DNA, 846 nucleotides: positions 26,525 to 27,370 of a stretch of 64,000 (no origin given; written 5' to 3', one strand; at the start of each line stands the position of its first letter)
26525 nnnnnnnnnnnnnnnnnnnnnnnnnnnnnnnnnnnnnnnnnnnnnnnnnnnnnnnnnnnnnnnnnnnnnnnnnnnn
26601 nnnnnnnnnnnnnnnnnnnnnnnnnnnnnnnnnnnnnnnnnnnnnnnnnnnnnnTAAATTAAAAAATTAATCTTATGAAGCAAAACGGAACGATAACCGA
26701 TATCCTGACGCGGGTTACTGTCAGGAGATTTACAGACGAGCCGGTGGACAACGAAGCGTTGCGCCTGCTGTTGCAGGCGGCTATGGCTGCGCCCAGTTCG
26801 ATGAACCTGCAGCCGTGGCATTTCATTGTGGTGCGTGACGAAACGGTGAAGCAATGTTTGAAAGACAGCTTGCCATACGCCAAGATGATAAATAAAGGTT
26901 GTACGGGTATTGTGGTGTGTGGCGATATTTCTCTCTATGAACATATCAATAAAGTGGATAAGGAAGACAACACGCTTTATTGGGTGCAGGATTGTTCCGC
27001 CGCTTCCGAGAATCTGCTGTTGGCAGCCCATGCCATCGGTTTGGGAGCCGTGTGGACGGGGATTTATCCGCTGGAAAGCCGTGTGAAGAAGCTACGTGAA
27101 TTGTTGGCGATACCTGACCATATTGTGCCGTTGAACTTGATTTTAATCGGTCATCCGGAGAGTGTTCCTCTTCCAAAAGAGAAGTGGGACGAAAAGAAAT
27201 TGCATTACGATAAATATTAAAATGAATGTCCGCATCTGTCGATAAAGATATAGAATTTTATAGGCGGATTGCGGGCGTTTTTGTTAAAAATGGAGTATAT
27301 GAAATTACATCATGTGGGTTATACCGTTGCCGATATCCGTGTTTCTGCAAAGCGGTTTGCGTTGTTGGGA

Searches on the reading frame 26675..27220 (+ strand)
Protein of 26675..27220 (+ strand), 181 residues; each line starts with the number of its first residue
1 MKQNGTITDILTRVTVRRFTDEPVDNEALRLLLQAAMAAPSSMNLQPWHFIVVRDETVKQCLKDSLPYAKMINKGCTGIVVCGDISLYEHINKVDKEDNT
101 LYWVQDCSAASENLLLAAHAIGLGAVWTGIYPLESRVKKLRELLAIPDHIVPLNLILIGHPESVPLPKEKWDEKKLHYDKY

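Call 5: search_protein_families(library=pfam, proteins=[window:26675-27220:+], max_evalue=0.01)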
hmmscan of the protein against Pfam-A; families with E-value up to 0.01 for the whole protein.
window:26675-27220:+ (181 aa): 2 families
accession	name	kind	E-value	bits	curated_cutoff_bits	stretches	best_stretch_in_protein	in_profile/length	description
PF00881.29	Nitroreductase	-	3e-25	89.8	23.5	2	10-61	1-52/167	Nitroreductase family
PF14512.11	TM1586_NiRdase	-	1.1e-09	38.7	27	1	31-62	162-192/215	Putative TM nitroreductase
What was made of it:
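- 26675..27220 (+): Nitroreductase-fold flavoprotein (181 aa), syntenic in one subclade only. Pfam Nitroreductase (call 5).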

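Call 9: search_protein_families(library=ncbifam, proteins=[window:26675-27220:+], max_evalue=10)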
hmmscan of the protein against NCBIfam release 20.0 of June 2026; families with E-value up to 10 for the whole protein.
window:26675-27220:+ (181 aa): 11 families
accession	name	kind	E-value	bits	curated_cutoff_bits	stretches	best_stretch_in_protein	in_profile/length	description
NF008033.1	PRK10765.1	equivalog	2.4e-22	79.6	223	1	4-178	2-177/240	oxygen-insensitive NADPH nitroreductase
TIGR02476.1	BluB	equivalog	5.2e-19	68.4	150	2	10-62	13-65/205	5,6-dimethylbenzimidazole synthase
NF009810.0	PRK13294.1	equivalog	3.5e-17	62.4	304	2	6-66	254-314/449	coenzyme F420-0:L-glutamate ligase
TIGR03553.1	F420_FbiB_CTERM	equivalog_domain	1.8e-15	57.2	249.55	2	10-65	3-58/194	F420 biosynthesis protein FbiB, C-terminal domain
NF003768.0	PRK05365.1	equivalog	4.6e-09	36.1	152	1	15-106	23-116/200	malonic semialdehyde reductase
NF008088.0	PRK10828.1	equivalog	5.6e-09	35.8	183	1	10-134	7-139/183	NAD(P)H nitroreductase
NF008275.0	PRK11053.1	equivalog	5.7e-07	29.2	227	1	12-67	9-65/217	oxygen-insensitive NAD(P)H nitroreductase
NF047509.1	Rv3131_FMN_oxido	subfamily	4.3e-06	26.4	199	1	32-56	2-26/319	Acg family FMN-binding oxidoreductase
NF005901.0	PRK07877.1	equivalog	7.7e-05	21.1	476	1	11-55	359-403/722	Rv1355c family protein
NF011424.0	PRK14851.1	subfamily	0.00043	18.4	1170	1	21-55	320-354/679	hypothetical protein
NF011425.0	PRK14852.1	equivalog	0.053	11.3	1337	1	25-52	612-639/989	hypothetical protein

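Call 76: search_solved_structures(query=window:26675-27217:+, max_evalue=0.001)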
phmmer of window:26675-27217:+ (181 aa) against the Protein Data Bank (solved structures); distinct sequences matched with E-value up to 0.001: 59.
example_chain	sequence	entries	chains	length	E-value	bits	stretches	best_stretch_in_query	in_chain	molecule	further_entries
3m5k_A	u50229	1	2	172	9.1e-44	152.6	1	3-179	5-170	Putative NADH dehydrogenase/NAD(P)H nitroreductase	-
3kwk_A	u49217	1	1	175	1.8e-42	148.4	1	4-181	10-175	Putative NADH dehydrogenase/NAD(P)H nitroreductase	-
3e10_A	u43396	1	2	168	4.9e-27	98.1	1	12-181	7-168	Putative NADH Oxidase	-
4dn2_A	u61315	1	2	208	3.3e-21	79.1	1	6-181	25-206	Nitroreductase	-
9exv_A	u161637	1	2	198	3.8e-21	78.9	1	7-172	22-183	Nitroreductase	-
8uc3_A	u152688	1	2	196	2.5e-20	76.2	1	8-172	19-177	Albonoursin synthase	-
4g8s_A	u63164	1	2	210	5.9e-19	71.7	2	5-63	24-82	Nitroreductase family protein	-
3ge5_A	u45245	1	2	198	1.1e-18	70.8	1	11-176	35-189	putative NAD(P)H:FMN oxidoreductase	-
5hdj_A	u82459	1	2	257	5.8e-17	65.2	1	4-178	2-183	NfrA1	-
5uu6_A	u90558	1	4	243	1.1e-16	64.3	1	3-170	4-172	NADPH-flavin oxidoreductase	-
3e39_A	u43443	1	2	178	3e-16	62.9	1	3-161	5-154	Putative Nitroreductase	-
3n2s_A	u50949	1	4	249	4.3e-15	59.2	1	4-175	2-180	NADPH-dependent nitro/flavin reductase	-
1bkj_A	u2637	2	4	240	1.1e-14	57.9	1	4-170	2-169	NADPH-FLAVIN OXIDOREDUCTASE | FLAVIN REDUCTASE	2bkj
5j6c_A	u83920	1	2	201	2e-13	53.7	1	12-179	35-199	Putative reductase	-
1zch_A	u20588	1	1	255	6.2e-13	52.1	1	7-174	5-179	Hypothetical oxidoreductase ycnD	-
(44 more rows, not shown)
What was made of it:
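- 26675..27220 (+): PDB hits: Bacteroides-type putative nitroreductases 3m5k and 3kwk at about 1e-43, and albonoursin synthase AlbA (8uc3) at 2.5e-20 (call 76).
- The nitroreductase matches albonoursin synthase AlbA (8uc3) over its full length at 2.5e-20 (call 76).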
